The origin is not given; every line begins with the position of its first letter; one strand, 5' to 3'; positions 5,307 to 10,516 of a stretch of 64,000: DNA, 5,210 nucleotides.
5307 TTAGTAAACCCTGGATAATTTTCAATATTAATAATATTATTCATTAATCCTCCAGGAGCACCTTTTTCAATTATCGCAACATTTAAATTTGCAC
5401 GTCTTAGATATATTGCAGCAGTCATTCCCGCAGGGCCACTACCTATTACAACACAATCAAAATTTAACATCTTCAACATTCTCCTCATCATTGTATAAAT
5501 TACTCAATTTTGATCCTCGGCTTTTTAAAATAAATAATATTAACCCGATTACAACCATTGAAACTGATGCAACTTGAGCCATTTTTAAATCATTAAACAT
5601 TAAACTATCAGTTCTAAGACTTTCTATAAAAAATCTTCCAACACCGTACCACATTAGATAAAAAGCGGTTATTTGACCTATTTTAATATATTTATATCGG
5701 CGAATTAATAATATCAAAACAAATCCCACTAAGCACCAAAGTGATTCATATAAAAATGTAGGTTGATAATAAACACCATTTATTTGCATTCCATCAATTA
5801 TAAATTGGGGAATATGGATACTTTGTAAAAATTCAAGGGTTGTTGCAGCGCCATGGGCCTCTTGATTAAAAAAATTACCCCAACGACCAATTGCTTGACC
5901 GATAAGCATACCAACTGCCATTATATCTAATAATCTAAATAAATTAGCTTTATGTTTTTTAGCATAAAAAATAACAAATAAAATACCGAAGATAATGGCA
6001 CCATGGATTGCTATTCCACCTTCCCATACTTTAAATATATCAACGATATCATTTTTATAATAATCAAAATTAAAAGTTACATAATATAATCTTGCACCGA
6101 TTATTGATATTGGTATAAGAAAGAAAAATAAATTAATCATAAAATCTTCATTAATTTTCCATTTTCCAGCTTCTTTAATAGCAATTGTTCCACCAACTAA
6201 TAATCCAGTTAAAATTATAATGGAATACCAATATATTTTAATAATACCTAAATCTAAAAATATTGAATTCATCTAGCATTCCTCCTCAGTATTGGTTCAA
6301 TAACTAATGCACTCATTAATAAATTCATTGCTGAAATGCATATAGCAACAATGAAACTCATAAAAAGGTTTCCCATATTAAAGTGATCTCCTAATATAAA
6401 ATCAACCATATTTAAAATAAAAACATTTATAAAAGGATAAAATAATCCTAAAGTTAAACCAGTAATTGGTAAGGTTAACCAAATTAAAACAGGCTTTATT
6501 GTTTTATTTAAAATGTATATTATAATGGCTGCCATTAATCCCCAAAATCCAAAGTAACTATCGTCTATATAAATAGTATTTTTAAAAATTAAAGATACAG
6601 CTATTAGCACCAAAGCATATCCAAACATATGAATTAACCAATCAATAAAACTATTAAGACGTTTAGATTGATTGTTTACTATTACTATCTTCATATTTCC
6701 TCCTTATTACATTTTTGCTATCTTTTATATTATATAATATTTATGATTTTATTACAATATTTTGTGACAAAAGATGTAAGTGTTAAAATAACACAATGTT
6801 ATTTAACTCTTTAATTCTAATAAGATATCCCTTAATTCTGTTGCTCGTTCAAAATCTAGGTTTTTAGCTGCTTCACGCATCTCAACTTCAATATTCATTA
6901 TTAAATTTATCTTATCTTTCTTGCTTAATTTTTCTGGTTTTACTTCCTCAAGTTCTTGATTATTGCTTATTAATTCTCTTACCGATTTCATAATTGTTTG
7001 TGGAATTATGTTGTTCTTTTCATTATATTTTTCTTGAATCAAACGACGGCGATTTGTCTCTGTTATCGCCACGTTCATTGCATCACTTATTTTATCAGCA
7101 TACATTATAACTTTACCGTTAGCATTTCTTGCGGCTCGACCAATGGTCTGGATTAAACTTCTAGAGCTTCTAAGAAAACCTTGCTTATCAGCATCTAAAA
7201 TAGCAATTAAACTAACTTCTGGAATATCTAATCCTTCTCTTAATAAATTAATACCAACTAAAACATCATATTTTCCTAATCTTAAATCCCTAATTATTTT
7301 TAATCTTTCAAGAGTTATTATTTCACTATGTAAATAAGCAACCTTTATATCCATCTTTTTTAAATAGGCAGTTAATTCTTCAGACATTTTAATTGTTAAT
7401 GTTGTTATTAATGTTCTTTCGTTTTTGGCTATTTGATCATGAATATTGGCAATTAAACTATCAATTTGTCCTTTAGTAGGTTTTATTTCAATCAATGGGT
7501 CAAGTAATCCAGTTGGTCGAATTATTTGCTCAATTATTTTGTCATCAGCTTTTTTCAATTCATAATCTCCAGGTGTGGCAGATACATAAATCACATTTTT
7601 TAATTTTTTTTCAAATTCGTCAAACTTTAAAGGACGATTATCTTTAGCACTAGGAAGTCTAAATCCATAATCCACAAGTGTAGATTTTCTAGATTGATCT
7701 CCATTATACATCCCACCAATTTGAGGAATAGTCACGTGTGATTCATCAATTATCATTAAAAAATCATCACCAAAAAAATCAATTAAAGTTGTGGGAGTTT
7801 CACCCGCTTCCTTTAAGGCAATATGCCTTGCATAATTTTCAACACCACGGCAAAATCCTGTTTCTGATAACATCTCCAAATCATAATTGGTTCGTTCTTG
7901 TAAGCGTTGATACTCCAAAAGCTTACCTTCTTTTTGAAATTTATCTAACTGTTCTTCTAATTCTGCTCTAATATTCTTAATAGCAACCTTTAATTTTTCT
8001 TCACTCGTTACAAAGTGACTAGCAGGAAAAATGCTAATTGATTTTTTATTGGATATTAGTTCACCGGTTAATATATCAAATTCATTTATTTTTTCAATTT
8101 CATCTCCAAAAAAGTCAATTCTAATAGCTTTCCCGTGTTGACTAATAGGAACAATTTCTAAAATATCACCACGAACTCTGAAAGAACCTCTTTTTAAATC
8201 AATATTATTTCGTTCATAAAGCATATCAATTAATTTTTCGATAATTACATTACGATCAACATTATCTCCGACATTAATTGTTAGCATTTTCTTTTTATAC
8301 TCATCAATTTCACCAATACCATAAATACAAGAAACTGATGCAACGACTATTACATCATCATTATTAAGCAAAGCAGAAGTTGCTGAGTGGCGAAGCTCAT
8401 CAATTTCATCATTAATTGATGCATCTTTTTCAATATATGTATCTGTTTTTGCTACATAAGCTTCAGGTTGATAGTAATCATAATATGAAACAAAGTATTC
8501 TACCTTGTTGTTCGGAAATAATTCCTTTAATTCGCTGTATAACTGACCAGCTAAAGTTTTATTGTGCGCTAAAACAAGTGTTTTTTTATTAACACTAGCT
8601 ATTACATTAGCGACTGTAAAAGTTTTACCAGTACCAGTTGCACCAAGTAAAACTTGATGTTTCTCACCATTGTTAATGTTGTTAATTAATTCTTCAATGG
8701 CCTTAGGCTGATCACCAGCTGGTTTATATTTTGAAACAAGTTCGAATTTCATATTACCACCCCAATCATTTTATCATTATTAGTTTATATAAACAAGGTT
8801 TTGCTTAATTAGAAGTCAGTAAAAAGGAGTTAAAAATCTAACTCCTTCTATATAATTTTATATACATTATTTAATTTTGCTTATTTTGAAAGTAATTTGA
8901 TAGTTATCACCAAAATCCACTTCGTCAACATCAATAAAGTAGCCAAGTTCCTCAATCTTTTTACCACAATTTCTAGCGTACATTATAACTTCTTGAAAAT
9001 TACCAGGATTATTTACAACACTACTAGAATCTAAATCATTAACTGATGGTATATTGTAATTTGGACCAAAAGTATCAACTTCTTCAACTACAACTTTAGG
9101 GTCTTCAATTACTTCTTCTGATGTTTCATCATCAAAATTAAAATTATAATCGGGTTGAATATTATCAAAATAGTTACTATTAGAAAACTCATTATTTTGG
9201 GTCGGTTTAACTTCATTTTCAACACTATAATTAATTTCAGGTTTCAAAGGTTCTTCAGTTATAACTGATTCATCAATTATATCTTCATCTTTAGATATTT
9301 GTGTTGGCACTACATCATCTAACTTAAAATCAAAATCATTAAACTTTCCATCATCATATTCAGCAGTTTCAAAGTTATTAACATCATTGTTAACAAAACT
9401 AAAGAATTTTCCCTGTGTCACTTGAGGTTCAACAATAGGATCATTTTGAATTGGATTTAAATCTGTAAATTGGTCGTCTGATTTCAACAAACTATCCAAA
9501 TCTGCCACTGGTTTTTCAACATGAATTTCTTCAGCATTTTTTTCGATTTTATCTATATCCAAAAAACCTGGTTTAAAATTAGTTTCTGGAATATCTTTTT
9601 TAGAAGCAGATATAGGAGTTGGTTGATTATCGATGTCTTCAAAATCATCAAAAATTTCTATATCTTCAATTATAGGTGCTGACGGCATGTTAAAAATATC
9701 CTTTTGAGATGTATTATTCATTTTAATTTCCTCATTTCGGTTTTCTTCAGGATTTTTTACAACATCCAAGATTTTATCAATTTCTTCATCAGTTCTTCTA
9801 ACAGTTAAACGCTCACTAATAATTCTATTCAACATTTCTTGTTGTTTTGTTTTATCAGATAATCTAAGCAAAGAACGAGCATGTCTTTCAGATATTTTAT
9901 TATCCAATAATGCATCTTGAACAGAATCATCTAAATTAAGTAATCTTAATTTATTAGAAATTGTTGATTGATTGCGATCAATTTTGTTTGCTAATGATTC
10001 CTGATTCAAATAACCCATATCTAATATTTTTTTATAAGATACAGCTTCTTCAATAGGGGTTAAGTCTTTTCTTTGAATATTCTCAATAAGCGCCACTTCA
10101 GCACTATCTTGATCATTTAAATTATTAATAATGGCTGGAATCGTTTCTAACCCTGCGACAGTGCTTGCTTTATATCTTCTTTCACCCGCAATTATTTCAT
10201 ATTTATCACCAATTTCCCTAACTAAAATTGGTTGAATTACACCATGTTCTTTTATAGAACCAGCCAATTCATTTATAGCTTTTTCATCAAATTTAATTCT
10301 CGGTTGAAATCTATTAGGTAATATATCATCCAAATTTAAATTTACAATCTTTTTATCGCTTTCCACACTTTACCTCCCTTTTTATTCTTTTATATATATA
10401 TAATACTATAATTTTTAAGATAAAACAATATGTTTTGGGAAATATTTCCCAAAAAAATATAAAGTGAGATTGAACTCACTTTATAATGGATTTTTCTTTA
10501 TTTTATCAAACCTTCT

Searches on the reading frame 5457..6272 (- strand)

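Call 48: search_protein_families(library=pfam, proteins=[window:5457-6272:-], max_evalue=0.00001)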
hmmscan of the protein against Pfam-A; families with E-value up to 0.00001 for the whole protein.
window:5457-6272:- (271 aa): 1 family
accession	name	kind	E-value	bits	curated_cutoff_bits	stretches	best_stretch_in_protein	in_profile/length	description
PF01790.23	LGT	-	1e-72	244.8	24.9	1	4-248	2-239/240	Prolipoprotein diacylglyceryl transferase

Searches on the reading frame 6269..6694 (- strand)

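Call 48: search_protein_families(library=pfam, proteins=[window:6269-6694:-], max_evalue=0.00001)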
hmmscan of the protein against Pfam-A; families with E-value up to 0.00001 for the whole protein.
window:6269-6694:- (141 aa): 1 family
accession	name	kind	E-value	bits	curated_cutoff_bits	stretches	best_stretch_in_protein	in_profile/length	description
PF04020.18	Phage_holin_4_2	-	2.1e-16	60.9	28.8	1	18-125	2-104/105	Mycobacterial 4 TMS phage holin, superfamily IV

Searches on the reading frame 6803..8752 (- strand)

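Call 48: search_protein_families(library=pfam, proteins=[window:6803-8752:-], max_evalue=0.00001)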
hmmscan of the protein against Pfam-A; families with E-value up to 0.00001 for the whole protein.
window:6803-8752:- (649 aa): 6 families
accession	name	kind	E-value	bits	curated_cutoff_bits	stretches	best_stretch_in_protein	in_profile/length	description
PF17757.6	UvrB_inter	-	2.5e-32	111.3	22.9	1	157-247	1-91/91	UvrB interaction domain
PF00271.37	Helicase_C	-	3.4e-20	72.8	23.5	1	433-543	6-109/110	Helicase conserved C-terminal domain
PF12344.14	UvrB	-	4.3e-19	68.5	27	1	550-592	1-43/43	Ultra-violet resistance protein B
PF04851.21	ResIII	-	3.7e-15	56.6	22.5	1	10-90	3-84/164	Type III restriction enzyme, res subunit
PF00270.35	DEAD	-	9.3e-07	29.2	26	1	18-110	7-102/167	DEAD/DEAH box helicase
PF02151.25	UVR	-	2.4e-06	27.5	21.5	1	622-648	8-34/36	UvrB/uvrC motif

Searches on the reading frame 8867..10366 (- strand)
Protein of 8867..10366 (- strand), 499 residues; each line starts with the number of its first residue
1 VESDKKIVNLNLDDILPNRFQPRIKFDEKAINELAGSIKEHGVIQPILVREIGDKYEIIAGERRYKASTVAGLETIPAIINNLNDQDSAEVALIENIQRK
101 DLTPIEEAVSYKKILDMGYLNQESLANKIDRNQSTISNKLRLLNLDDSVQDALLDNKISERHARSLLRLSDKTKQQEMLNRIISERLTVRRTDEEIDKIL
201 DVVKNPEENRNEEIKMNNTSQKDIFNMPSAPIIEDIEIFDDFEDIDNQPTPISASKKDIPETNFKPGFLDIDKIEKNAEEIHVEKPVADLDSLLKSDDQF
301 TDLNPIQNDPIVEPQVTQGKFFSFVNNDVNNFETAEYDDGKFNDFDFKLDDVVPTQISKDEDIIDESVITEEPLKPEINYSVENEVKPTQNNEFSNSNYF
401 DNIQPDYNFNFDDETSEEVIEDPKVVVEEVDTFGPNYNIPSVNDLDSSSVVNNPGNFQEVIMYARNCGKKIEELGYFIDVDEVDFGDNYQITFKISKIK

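Call 48: search_protein_families(library=pfam, proteins=[window:8867-10366:-], max_evalue=0.00001)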
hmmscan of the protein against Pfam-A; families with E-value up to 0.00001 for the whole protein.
window:8867-10366:- (499 aa): 2 families
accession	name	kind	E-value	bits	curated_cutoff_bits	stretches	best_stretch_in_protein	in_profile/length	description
PF02195.25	ParB_N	-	8.1e-34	116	26.3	1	6-98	2-95/95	ParB N-terminal domain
PF17762.8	HTH_ParB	-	6.4e-31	107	22.6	1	100-199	1-100/102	ParB HTH domain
